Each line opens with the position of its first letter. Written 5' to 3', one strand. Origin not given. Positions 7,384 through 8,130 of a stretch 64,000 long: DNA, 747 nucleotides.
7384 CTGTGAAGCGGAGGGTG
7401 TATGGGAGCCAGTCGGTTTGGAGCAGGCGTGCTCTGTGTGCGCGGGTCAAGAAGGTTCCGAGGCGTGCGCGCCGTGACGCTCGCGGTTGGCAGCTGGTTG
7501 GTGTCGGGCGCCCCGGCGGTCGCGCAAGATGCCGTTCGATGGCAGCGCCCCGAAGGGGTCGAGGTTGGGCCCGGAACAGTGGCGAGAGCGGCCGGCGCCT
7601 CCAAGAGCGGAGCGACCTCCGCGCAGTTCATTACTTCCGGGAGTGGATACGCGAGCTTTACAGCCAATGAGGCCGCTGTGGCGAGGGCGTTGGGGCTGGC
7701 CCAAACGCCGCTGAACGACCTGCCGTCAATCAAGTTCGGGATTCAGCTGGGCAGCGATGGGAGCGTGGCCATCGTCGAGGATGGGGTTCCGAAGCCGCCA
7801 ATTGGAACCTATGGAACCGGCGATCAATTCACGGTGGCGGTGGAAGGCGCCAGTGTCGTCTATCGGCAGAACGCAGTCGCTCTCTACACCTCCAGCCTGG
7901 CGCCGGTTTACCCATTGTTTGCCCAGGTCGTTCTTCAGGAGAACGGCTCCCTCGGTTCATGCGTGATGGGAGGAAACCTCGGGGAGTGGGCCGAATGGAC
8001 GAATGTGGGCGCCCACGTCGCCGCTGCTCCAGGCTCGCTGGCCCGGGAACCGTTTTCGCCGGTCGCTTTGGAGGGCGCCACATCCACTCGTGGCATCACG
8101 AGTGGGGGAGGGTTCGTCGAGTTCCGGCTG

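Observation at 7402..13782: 2126-aa secreted giant protein with an unrecognised six-fold repeated ~150-aa domain, placed 18 nt upstream of the RHS toxin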

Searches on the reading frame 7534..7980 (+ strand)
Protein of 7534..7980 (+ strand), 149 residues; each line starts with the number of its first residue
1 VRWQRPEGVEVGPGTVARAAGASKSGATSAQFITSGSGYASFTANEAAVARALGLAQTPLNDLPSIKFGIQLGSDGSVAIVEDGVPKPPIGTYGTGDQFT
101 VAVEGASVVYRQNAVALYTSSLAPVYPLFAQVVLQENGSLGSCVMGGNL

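Call 10: search_protein_families(library=pfam, alignment_id=A1, max_evalue=10)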
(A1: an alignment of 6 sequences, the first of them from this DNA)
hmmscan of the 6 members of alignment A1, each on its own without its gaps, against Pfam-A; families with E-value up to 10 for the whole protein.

A. member 1, seq(149 aa): 0 families

B. families by the number of members that match (of 6 scanned): 2 families
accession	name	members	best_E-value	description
PF21933.2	MCM5_C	1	0.11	MCM5, C-terminal domain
PF21876.2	STIV_turret_2nd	1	0.15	C381 turret protein 2nd galactose-binding domain-like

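Call 11: search_solved_structures(query=A1, max_evalue=10, show_alignments=2)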
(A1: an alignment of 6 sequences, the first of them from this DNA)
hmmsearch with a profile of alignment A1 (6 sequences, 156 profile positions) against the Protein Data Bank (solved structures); distinct sequences matched with E-value up to 10: 7.
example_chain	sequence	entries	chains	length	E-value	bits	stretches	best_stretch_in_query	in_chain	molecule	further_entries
8huu_A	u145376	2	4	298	0.15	15.3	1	70-114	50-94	3C-like proteinase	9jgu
7wqh_A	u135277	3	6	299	0.15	15.3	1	70-114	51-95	3C-like proteinase | HCoV-NL63 main protease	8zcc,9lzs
5nh0_A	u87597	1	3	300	0.15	15.2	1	70-114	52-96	3C-like proteinase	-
5gwy_A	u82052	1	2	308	0.15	15.2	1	70-114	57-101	main protease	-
3tlo_A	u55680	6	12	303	0.15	15.2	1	70-114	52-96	3C-like proteinase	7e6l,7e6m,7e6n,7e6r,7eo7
6fv1_A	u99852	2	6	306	0.16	15.2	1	70-114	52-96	3C-like proteinase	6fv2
4aou_A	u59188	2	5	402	0.94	12.7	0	61-97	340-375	ISOCITRATE DEHYDROGENASE [NADP]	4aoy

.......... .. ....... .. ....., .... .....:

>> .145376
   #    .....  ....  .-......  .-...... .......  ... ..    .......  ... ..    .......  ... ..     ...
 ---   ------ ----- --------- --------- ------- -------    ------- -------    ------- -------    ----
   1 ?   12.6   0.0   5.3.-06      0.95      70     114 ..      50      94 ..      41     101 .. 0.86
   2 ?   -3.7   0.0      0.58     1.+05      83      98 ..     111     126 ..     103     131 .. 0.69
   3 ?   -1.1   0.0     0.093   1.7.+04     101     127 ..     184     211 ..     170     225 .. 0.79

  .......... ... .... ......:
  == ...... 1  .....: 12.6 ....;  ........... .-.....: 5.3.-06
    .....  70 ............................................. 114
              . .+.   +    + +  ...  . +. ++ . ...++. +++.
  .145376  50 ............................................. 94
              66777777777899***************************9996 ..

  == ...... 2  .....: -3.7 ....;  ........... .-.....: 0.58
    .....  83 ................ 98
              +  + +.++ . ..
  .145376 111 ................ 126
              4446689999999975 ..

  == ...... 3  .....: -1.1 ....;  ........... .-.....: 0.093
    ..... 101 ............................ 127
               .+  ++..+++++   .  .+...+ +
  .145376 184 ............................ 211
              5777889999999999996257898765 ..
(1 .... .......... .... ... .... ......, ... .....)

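Call 12: find_homologous_proteins(query=A1, max_evalue=0.001)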
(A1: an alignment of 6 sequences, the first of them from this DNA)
Query A1 (6 sequences) (149 aa, profile of the alignment): 113 proteins with E <= 0.001 among 6044 candidates.
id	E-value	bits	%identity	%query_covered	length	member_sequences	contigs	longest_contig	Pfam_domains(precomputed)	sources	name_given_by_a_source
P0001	2.2e-82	293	34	99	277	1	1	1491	-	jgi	jgi:hypothetical protein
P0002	2.4e-82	292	38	90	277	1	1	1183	-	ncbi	-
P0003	5.3e-73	262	37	82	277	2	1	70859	-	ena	-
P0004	4.4e-72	259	34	99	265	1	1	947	-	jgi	jgi:hypothetical protein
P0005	2.5e-69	250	33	92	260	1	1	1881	-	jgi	jgi:hypothetical protein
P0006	1.3e-68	248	40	93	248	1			-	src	-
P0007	2.7e-67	244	40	93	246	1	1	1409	-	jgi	jgi:hypothetical protein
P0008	2.4e-66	240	38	99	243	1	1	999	-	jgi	jgi:hypothetical protein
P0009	4.2e-66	240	39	97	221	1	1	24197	-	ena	-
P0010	1.1e-64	235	34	97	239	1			-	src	-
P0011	5.6e-58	213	35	93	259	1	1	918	-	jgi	jgi:hypothetical protein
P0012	5.4e-56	207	34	85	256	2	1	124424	-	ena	-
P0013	2.8e-55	204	38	81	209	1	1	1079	-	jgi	jgi:hypothetical protein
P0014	3.7e-55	204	32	99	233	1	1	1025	-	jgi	jgi:hypothetical protein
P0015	2.2e-50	189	39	87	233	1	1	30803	-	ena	-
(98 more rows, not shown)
